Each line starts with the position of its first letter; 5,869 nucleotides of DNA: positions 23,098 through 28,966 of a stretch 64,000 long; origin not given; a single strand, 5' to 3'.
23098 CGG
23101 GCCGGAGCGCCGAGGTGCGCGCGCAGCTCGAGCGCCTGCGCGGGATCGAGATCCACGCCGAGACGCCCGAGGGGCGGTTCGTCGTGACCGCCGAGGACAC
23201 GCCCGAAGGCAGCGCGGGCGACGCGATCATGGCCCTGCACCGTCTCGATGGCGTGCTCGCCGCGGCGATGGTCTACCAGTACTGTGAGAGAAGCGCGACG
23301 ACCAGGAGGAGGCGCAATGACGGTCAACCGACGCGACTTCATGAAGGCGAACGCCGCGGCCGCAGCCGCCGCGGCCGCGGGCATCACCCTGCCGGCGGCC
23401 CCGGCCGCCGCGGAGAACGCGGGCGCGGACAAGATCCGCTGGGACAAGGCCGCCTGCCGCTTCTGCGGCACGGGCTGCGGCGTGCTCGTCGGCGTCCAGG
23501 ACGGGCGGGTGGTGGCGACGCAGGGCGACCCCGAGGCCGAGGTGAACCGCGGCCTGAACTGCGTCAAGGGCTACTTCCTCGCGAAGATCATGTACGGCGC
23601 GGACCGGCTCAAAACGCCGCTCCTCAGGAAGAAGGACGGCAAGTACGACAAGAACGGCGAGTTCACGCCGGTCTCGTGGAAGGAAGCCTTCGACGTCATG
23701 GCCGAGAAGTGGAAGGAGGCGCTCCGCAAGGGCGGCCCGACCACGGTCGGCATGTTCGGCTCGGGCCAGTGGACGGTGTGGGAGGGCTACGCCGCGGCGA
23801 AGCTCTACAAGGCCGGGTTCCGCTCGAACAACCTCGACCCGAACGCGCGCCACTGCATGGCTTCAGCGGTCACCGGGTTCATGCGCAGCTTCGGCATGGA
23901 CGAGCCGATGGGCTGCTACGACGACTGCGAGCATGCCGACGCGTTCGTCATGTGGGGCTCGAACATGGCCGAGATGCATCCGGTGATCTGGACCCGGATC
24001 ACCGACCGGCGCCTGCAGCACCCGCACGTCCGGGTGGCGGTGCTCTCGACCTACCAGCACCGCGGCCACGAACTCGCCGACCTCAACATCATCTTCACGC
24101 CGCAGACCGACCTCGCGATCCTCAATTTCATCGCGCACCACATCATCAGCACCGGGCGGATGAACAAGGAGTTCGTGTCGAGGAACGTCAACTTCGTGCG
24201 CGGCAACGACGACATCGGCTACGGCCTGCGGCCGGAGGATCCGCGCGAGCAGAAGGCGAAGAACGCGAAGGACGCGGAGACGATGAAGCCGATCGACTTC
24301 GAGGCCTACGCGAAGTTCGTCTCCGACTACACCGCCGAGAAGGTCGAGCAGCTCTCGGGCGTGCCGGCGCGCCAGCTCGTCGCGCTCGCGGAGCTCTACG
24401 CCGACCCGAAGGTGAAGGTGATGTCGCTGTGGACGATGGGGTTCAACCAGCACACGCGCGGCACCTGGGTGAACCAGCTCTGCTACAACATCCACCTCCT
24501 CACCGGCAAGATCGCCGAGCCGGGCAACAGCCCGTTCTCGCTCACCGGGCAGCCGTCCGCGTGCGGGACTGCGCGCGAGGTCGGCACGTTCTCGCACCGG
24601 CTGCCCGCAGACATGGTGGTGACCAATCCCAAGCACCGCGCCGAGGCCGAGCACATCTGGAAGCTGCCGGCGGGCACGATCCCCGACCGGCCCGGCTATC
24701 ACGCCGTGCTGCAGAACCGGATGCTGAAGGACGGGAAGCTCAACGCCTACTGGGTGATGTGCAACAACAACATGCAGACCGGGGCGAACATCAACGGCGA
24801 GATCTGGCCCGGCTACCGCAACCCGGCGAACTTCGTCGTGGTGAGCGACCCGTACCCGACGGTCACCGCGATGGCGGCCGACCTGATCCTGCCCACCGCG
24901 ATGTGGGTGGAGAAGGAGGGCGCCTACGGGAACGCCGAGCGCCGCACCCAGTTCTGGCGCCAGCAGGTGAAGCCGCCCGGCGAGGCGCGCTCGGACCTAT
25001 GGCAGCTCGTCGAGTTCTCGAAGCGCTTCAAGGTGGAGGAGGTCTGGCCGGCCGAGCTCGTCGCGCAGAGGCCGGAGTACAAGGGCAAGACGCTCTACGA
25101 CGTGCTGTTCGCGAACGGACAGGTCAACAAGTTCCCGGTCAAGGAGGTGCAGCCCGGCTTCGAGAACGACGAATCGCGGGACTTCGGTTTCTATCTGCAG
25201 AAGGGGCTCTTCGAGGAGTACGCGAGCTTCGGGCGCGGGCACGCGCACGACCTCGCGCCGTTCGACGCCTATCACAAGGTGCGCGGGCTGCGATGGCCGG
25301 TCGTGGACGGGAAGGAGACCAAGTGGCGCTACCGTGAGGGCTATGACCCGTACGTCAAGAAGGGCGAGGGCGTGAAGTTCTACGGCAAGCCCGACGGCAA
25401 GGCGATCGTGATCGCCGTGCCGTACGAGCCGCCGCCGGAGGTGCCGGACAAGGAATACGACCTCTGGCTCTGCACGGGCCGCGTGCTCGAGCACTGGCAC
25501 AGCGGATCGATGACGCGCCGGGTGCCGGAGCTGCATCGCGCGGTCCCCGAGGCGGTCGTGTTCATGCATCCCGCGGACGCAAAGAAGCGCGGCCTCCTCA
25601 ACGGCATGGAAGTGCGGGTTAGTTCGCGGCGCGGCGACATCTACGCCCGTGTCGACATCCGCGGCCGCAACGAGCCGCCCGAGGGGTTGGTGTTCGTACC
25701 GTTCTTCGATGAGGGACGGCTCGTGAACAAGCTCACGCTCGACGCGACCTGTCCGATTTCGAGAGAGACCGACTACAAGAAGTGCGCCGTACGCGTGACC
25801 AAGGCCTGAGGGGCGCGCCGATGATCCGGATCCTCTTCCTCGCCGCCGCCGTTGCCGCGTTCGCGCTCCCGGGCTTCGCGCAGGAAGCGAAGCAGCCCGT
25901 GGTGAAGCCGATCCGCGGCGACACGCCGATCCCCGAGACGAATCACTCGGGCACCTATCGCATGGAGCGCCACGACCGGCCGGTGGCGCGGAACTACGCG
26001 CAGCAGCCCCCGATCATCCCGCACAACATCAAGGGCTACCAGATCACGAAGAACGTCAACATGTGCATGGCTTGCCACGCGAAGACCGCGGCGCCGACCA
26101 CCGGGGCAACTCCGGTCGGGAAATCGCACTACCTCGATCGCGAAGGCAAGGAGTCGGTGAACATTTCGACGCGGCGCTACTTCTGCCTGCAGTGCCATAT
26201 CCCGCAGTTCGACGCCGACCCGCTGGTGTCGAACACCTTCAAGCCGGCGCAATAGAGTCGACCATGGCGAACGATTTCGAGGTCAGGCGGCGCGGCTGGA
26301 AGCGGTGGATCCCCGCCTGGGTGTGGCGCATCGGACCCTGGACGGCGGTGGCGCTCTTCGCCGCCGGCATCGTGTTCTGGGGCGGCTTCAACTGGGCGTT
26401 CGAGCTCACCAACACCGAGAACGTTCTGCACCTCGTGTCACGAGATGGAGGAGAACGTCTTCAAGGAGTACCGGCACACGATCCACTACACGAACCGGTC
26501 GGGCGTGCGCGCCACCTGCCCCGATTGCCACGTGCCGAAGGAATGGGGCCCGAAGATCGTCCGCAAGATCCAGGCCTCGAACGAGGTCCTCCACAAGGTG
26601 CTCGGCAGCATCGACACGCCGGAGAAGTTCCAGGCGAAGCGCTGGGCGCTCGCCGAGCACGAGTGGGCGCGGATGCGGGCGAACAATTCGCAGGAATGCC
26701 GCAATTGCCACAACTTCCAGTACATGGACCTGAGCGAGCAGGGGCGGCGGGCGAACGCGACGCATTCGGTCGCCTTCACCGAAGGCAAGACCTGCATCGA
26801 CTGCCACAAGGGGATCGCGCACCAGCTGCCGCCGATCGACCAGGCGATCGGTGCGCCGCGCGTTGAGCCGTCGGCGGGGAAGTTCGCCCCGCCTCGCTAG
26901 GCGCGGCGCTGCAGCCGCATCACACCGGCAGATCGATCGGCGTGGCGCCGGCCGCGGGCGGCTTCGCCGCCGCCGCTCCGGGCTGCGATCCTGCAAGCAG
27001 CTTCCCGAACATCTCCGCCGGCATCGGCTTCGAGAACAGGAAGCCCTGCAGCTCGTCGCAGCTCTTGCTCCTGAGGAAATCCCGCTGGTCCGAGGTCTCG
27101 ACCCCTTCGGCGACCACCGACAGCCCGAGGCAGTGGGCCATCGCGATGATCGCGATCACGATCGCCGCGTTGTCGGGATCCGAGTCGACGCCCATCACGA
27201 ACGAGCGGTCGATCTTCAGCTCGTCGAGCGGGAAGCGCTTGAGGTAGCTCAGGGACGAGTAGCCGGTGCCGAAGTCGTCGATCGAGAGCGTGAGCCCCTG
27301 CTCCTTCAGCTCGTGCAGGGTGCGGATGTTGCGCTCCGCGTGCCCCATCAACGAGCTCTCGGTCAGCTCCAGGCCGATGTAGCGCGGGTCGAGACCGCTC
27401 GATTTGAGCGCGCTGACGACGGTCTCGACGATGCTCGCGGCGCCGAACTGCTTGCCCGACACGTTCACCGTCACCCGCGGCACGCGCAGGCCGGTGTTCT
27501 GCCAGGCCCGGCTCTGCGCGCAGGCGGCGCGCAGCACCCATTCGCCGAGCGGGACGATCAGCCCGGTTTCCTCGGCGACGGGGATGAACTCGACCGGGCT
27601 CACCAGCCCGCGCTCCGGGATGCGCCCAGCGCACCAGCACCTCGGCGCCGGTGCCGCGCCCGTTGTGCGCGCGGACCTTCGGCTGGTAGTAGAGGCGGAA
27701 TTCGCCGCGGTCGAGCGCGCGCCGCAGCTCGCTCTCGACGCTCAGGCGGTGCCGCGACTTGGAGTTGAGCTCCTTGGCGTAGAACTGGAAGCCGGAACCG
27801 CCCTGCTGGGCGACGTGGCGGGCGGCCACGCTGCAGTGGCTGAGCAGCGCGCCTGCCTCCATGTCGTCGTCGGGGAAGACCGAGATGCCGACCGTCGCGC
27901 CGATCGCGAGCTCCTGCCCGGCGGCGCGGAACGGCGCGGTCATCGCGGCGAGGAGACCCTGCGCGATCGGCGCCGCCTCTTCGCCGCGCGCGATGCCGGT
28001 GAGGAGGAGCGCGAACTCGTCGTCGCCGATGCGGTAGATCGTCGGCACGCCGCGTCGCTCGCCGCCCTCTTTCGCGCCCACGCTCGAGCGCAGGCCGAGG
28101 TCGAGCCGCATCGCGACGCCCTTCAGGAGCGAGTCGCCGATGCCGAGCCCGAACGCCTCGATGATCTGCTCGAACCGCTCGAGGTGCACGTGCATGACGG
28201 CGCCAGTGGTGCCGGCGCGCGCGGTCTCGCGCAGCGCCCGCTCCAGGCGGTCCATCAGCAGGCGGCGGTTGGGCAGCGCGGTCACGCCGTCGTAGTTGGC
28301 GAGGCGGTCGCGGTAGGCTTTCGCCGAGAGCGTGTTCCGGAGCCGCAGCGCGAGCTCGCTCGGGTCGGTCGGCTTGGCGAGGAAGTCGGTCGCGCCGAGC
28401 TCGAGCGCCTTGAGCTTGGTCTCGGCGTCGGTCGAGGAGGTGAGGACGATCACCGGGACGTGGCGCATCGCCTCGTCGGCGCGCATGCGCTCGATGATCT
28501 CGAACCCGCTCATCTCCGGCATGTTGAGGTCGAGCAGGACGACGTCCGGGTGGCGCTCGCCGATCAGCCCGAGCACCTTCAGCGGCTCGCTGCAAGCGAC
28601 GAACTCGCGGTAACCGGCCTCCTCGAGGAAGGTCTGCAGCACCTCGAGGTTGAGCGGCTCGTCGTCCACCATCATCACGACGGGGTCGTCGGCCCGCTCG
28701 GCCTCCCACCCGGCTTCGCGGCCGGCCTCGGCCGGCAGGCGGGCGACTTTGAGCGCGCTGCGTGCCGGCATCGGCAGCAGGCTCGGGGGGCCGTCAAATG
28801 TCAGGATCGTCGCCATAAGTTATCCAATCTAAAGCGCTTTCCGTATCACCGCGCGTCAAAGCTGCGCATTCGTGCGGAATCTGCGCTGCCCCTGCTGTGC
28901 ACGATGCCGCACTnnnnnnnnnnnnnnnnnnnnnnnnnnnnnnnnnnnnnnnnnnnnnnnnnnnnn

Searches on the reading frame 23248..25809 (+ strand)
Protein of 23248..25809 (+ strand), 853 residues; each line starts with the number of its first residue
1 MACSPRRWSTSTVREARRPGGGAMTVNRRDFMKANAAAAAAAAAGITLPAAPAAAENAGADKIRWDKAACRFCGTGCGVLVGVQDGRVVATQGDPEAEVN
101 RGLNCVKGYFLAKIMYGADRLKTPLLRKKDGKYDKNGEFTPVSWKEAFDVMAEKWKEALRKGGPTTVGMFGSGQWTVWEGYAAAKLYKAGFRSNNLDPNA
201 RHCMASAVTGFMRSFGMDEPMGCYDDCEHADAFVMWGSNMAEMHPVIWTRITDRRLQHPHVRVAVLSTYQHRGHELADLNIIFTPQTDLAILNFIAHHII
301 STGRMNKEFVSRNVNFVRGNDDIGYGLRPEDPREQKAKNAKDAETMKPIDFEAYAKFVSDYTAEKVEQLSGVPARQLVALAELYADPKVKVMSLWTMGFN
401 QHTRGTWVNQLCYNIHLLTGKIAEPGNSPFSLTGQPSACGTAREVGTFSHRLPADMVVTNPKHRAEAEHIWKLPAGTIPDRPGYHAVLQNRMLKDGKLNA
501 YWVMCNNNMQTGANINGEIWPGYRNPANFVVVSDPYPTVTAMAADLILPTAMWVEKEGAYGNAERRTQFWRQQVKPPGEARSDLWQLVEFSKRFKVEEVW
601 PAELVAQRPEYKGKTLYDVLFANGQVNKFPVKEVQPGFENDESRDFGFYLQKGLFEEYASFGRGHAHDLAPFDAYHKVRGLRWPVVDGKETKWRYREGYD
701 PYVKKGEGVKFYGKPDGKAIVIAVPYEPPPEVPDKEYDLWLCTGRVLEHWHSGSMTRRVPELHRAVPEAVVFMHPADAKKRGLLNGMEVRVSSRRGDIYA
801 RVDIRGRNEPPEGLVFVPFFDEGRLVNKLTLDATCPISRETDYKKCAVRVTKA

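Call 7: search_protein_families(library=pfam, proteins=[window:23248-25809:+], max_evalue=0.001)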
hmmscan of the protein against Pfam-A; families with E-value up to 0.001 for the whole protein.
window:23248-25809:+ (853 aa): 4 families
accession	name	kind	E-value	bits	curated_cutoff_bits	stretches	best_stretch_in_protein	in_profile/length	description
PF00384.28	Molybdopterin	-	7.6e-74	249.3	24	1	120-593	1-353/353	Molybdopterin oxidoreductase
PF01568.27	Molydop_binding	-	6.3e-26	91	26.8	1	739-847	1-110/110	Molydopterin dinucleotide binding domain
PF04879.21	Molybdop_Fe4S4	-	3.3e-20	72.2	22.7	1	64-117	2-55/55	Molybdopterin oxidoreductase Fe4S4 domain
PF10518.14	TAT_signal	-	6.2e-05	23.2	22.7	1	26-45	2-21/21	TAT (twin-arginine translocation) pathway signal sequence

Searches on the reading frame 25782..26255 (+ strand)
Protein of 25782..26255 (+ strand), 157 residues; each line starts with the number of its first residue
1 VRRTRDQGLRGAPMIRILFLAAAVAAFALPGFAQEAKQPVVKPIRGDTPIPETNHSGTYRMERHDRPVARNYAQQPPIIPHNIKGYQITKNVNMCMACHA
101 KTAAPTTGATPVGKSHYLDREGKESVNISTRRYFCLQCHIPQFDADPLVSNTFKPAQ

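Call 7: search_protein_families(library=pfam, proteins=[window:25782-26255:+], max_evalue=0.001)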
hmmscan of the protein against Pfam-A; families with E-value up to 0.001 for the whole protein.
window:25782-26255:+ (157 aa): 2 families
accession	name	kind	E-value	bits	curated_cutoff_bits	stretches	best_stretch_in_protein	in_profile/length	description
PF03892.19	NapB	-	1.9e-43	148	25.1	1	34-155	5-127/127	Nitrate reductase cytochrome c-type subunit (NapB)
PF22113.1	Mtrc-MtrF_II-IV_dom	-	0.00052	20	30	1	81-141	70-129/176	Outer membrane cytochrome MtrC/MtrF-like, domains II/IV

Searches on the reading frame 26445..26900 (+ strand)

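Call 7: search_protein_families(library=pfam, proteins=[window:26445-26900:+], max_evalue=0.001)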
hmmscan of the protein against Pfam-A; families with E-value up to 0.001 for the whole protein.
window:26445-26900:+ (151 aa): 3 families
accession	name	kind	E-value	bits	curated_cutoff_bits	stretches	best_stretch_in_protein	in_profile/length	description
PF03264.19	Cytochrom_NNT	-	7e-58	195.6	24.1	1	1-129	45-172/174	NapC/NirT cytochrome c family, N-terminal region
PF14522.11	Cytochrome_C7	-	4.9e-07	29.9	24.8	1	81-124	12-51/67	Cytochrome c7 and related cytochrome c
PF22113.1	Mtrc-MtrF_II-IV_dom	-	1.5e-06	28.3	30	1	10-125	17-131/176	Outer membrane cytochrome MtrC/MtrF-like, domains II/IV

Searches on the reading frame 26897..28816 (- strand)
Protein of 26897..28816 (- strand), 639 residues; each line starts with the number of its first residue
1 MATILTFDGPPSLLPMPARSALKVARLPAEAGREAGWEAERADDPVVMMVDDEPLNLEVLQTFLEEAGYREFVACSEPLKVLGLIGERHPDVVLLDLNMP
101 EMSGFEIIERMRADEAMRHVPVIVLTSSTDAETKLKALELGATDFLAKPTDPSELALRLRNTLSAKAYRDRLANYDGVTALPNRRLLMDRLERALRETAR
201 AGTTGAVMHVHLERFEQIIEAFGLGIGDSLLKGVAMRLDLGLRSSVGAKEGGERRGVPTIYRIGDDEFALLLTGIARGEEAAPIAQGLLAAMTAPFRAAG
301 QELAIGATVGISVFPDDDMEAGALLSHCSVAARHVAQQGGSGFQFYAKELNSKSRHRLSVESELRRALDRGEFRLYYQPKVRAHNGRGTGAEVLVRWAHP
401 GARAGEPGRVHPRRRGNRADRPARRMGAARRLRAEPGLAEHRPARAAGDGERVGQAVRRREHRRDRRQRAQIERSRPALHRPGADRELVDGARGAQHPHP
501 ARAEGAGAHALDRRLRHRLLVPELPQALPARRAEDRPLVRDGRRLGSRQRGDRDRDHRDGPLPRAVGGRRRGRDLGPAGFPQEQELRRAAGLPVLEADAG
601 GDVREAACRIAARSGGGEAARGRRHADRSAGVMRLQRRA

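Call 7: search_protein_families(library=pfam, proteins=[window:26897-28816:-], max_evalue=0.001)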
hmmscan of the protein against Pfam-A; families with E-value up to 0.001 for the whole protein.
window:26897-28816:- (639 aa): 3 families
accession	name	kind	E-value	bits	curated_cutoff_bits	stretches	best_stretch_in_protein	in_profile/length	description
PF00072.30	Response_reg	-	4.4e-29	101.3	30.2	1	47-159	1-110/111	Response regulator receiver domain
PF00990.26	GGDEF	-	5.3e-25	88.5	23.8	1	173-339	1-158/161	Diguanylate cyclase, GGDEF domain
PF00563.25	EAL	-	3.2e-09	36.9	31.3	1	363-411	3-51/236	EAL domain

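Call 13: search_protein_families(library=ncbifam, proteins=[window:26897-28816:-], max_evalue=0.001)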
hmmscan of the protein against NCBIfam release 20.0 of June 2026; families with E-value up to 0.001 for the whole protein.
window:26897-28816:- (639 aa): 112 families (the best 25 are shown)
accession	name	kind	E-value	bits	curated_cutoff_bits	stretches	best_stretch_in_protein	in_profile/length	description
NF045675.1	PhdiestaseDibA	equivalog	3e-52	177.8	980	1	170-408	200-426/623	phosphodiesterase DibA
NF007135.0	PRK09581.1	equivalog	4.3e-36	124.7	474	2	47-172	5-129/457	PleD family two-component system response regulator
NF008467.0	PRK11359.1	equivalog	5e-30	104.2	857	1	170-404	373-589/800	oxygen-sensing cyclic-di-GMP phosphodiesterase DosP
NF007474.0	PRK10060.1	equivalog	2.2e-28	98.9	782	1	170-401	234-449/663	cyclic di-GMP phosphodiesterase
NF053781.1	cdiGMPphdstlr2612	equivalog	1.3e-27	95.9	1600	1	171-403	838-1059/1268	Tlr1612 family c-di-GMP phosphodiesterase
NF047654.1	DiguCycDgcRLepto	equivalog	3e-27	95.3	500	1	47-253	5-214/295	diguanylate cyclase DgcR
NF052458.1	PhdiestGepA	equivalog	3.4e-24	85.1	1200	1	164-400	417-632/840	phosphodiesterase GepA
TIGR02154.1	PhoB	equivalog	1.3e-22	80.3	296.2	1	46-164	4-121/226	phosphate regulon transcriptional regulator PhoB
NF007423.1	PRK09966.1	equivalog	1.5e-21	76.8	325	1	171-327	237-381/390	diguanylate cyclase DgcN/YfiN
NF045944.1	ResRegRpaBCyano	equivalog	2.7e-20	72.7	330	1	48-168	1-117/229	response regulator transcription factor RpaB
NF040689.1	MtrAB_MtrA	equivalog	1.1e-19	70.6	300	1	47-166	1-116/219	MtrAB system response regulator MtrA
NF008469.0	PRK11361.1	equivalog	5e-19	68.3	714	1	46-172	6-129/461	acetoacetate metabolism transcriptional regulator AtoC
NF041866.1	EpsW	equivalog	7.1e-19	67.7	200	1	46-167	7-129/131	exopolysaccharide biosynthesis response regulator EpsW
NF008296.0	PRK11083.1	equivalog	1.3e-18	67.3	273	1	45-165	4-120/228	two-component system response regulator CreB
TIGR01387.1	cztR_silR_copR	subfamily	3.9e-18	65.9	279.2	1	47-167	1-118/218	heavy metal response regulator transcription factor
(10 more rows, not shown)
